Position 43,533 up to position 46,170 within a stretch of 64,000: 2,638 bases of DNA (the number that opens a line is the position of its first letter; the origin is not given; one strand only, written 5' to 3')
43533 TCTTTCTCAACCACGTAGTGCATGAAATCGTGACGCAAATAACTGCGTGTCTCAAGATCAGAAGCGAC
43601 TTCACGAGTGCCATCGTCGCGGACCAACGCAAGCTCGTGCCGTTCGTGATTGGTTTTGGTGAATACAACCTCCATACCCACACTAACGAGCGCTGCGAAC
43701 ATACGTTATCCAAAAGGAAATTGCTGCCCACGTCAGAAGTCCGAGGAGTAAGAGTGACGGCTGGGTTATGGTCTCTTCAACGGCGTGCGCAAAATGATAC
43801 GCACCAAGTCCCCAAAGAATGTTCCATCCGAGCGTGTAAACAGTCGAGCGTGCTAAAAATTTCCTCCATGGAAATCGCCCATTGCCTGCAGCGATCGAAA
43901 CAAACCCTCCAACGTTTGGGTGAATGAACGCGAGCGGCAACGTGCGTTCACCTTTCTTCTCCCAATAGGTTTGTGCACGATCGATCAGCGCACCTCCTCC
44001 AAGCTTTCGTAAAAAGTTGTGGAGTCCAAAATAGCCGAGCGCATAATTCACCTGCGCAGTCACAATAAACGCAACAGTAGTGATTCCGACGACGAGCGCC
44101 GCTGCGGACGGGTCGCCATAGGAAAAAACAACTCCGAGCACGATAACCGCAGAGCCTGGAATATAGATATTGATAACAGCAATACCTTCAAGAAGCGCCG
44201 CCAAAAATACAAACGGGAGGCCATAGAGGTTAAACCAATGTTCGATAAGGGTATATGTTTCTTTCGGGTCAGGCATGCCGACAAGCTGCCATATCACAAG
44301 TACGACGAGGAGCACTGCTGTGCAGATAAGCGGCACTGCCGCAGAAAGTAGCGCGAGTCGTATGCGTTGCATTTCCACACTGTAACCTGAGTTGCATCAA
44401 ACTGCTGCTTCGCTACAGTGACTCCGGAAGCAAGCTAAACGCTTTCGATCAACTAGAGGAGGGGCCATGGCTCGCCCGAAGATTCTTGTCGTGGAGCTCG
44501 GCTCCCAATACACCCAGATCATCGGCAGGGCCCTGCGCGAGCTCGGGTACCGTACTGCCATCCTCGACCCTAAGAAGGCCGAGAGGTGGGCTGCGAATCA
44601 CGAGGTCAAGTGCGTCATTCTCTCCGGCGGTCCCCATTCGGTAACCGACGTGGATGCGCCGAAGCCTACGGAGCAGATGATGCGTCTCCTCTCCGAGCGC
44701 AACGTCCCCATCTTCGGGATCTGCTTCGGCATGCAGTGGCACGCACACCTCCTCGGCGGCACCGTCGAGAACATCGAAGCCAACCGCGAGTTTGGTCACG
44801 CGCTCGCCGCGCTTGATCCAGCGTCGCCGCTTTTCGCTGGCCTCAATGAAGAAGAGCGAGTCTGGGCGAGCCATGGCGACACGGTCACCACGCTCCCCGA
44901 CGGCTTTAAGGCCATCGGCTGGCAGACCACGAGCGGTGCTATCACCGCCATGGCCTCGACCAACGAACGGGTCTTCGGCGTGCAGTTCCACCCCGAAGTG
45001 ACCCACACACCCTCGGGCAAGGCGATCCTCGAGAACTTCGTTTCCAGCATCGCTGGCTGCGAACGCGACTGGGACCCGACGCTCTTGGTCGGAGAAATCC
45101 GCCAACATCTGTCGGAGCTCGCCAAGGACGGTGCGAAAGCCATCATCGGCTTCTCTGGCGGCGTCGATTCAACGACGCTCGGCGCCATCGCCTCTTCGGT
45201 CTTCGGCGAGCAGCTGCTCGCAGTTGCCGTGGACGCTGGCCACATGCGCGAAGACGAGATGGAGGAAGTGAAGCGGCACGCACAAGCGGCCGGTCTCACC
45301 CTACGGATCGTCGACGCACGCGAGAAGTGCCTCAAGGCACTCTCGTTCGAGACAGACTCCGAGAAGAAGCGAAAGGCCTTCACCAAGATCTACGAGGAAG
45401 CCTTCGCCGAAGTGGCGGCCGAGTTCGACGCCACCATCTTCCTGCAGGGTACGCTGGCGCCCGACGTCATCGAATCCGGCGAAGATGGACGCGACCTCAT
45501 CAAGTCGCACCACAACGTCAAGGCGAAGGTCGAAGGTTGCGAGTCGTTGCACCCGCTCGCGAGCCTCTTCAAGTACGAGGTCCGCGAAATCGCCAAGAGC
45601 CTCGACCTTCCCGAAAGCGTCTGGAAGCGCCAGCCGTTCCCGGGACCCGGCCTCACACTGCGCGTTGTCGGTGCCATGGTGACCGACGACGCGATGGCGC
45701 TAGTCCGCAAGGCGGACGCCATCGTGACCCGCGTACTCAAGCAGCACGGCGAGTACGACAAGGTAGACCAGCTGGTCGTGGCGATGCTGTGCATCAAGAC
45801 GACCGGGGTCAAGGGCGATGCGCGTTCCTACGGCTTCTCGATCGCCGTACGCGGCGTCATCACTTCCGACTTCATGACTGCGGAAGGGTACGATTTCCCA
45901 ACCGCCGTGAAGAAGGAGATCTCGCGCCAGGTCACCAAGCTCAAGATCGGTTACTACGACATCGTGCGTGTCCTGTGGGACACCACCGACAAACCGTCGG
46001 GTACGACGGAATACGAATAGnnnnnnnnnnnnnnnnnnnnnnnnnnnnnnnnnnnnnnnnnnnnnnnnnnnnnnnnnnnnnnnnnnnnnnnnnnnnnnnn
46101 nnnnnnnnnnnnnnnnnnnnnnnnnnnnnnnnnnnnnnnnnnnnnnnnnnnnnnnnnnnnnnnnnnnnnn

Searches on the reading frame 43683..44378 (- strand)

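Call 80: search_protein_families(library=pfam, proteins=[window:43683-44378:-], max_evalue=0.00001)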
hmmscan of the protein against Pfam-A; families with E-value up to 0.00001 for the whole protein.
window:43683-44378:- (231 aa): 1 family
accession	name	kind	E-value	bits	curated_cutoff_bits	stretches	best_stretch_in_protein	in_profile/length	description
PF09335.16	VTT_dom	-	1e-09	39.4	33.9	1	74-189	2-117/123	VTT domain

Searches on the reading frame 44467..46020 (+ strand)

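Call 80: search_protein_families(library=pfam, proteins=[window:44467-46020:+], max_evalue=0.00001)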
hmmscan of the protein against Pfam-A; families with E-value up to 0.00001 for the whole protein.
window:44467-46020:+ (517 aa): 5 families
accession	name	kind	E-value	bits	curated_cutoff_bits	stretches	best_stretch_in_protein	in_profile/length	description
PF00117.34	GATase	-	2.4e-39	135.4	22.8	1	7-192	1-187/190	Glutamine amidotransferase class-I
PF00958.27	GMP_synt_C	-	1.1e-19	70.7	27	1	424-516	3-92/92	GMP synthase C terminal domain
PF02540.23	NAD_synthase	-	1.1e-11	44.8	21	1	219-288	14-85/242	NAD synthase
PF07722.19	Peptidase_C26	-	2.9e-11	44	20.5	1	70-177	96-219/219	Peptidase C26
PF06508.19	QueC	-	4.6e-06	26.7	22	0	224-285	1-61/210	Queuosine biosynthesis protein QueC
